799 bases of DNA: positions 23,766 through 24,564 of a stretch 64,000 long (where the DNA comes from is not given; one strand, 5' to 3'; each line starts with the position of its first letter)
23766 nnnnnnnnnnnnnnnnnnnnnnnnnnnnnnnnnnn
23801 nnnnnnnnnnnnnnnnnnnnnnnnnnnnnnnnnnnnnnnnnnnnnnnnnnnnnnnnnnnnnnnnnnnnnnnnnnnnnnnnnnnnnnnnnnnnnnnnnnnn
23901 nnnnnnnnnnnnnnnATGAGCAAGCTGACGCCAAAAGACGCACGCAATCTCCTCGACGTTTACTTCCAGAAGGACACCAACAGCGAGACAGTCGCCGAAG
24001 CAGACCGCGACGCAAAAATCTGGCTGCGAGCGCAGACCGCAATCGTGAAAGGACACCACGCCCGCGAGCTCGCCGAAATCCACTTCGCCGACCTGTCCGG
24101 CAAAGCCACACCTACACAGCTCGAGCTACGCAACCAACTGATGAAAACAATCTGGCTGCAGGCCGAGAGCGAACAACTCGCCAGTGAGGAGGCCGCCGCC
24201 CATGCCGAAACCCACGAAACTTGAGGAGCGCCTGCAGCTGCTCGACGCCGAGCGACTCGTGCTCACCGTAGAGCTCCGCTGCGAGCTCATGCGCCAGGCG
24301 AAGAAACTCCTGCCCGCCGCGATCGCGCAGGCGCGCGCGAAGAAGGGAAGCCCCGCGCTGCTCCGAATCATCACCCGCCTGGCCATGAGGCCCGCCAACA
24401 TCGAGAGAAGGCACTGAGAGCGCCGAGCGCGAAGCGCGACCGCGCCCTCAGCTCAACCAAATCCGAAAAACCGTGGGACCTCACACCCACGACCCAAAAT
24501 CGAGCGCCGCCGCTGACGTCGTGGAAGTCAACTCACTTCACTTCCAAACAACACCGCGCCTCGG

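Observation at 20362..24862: Minimal 4.5 kb integrative element with no recognisable replication, capsid or transfer gene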

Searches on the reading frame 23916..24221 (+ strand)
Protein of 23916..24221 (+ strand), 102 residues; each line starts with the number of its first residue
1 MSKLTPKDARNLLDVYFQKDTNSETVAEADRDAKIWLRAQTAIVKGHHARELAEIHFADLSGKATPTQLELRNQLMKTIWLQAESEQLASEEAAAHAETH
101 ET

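Call 8: search_protein_families(library=pfam, max_evalue=1, proteins=[window:23916-24221:+])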
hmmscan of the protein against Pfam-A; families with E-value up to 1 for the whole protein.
seq(102 aa): 2 families
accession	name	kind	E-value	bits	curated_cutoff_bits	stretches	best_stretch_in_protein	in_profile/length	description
PF13744.12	HTH_37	-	0.022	15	27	1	57-100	2-44/80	Helix-turn-helix domain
PF09168.15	PepX_N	-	0.12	13.2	25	1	47-95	15-63/157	X-Prolyl dipeptidyl aminopeptidase PepX, N-terminal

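Call 9: search_protein_families(library=phrogs, max_evalue=1, proteins=[window:23916-24221:+])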
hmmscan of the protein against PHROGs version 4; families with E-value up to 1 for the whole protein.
seq(102 aa): 0 families

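Call 12: find_encoding_contigs(protein=window:23916-24221:+, flank=10000, max_places=10)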
Protein seq(102 aa) (102 aa): 10 contigs read that carry it; 6 places shown.
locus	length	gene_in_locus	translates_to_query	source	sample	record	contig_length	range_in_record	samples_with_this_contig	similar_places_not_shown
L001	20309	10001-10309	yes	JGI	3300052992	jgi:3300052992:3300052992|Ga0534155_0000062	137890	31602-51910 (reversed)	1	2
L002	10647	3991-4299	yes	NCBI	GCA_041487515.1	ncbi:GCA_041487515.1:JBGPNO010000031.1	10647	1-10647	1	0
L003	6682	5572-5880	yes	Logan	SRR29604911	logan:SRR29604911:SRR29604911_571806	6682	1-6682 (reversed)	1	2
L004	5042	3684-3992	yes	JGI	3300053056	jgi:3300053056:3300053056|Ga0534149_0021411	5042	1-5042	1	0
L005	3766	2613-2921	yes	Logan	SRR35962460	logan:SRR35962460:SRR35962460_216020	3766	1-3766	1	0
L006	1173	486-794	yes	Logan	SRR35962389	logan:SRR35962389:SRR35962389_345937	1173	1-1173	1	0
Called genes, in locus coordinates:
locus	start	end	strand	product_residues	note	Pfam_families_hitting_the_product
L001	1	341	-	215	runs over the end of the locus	PF05869:Dam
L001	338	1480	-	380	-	-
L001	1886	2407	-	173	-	PF05163:DinB (weak), PF11716:MDMPI_N, PF12867:DinB_2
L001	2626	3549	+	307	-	PF00890:FAD_binding_2 (faint), PF01266:DAO (faint), PF03486:HI0933_like (faint), PF07992:Pyr_redox_2, PF13738:Pyr_redox_3, PF00070:Pyr_redox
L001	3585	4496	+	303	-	PF01619:Pro_dh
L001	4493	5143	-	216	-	PF01596:Methyltransf_3, PF13578:Methyltransf_24, PF13649:Methyltransf_25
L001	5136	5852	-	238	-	PF13483:Lactamase_B_3, PF00753:Lactamase_B, PF12706:Lactamase_B_2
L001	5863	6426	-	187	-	PF08534:Redoxin, PF00578:AhpC-TSA, PF00255:GSHPx (weak), PF00085:Thioredoxin, PF13905:Thioredoxin_8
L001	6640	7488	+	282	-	PF00589:Phage_integrase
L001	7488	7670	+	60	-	-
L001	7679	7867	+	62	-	-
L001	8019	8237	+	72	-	-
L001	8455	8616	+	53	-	-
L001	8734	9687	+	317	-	-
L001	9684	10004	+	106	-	-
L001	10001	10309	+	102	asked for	-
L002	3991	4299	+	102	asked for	-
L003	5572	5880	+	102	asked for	-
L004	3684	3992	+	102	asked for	-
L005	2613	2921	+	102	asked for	-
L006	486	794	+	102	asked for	-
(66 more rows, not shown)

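Call 66: search_protein_families(library=padloc, max_evalue=1, proteins=[window:23916-24221:+])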
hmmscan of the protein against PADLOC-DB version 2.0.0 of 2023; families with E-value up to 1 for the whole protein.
seq(102 aa): 0 families

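Call 67: search_protein_families(library=ncbifam, max_evalue=1, proteins=[window:23916-24221:+])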
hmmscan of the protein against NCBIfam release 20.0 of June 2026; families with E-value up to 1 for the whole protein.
seq(102 aa): 0 families

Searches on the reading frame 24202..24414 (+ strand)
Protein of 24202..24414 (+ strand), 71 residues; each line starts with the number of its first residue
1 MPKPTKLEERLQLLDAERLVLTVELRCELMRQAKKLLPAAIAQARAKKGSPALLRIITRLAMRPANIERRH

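Call 8: search_protein_families(library=pfam, max_evalue=1, proteins=[window:24202-24414:+])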
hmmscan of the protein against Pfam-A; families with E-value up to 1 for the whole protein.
seq(71 aa): 0 families

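Call 9: search_protein_families(library=phrogs, max_evalue=1, proteins=[window:24202-24414:+])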
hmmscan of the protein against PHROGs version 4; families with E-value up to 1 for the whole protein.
seq(71 aa): 0 families

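Call 57: search_solved_structures(query=A3, max_evalue=10)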
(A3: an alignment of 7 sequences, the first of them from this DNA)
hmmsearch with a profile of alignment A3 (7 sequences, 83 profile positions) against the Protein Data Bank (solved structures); distinct sequences matched with E-value up to 10: 4.
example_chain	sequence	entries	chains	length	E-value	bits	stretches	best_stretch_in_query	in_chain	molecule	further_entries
6f03_A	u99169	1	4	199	0.6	13.6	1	3-62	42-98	BPSL2520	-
6wvt_K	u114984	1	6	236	0.9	13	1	5-58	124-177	Catenin alpha-1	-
3qhb_A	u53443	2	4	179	1.1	12.8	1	6-49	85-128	Symerythrin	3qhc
2rkq_A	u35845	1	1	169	1.5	12.3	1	28-68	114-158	Peptidoglycan-recognition protein-SD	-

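Call 66: search_protein_families(library=padloc, max_evalue=1, proteins=[window:24202-24414:+])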
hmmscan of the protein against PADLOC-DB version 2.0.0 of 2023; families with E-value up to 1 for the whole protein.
seq(71 aa): 0 families

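Call 67: search_protein_families(library=ncbifam, max_evalue=1, proteins=[window:24202-24414:+])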
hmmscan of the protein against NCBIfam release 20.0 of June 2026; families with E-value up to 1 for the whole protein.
seq(71 aa): 1 family
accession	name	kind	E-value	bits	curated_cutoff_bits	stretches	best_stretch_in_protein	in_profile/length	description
TIGR03468.1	HpnG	hypoth_equivalog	0.032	13.8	187.1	1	32-68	157-193/212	hopanoid-associated phosphorylase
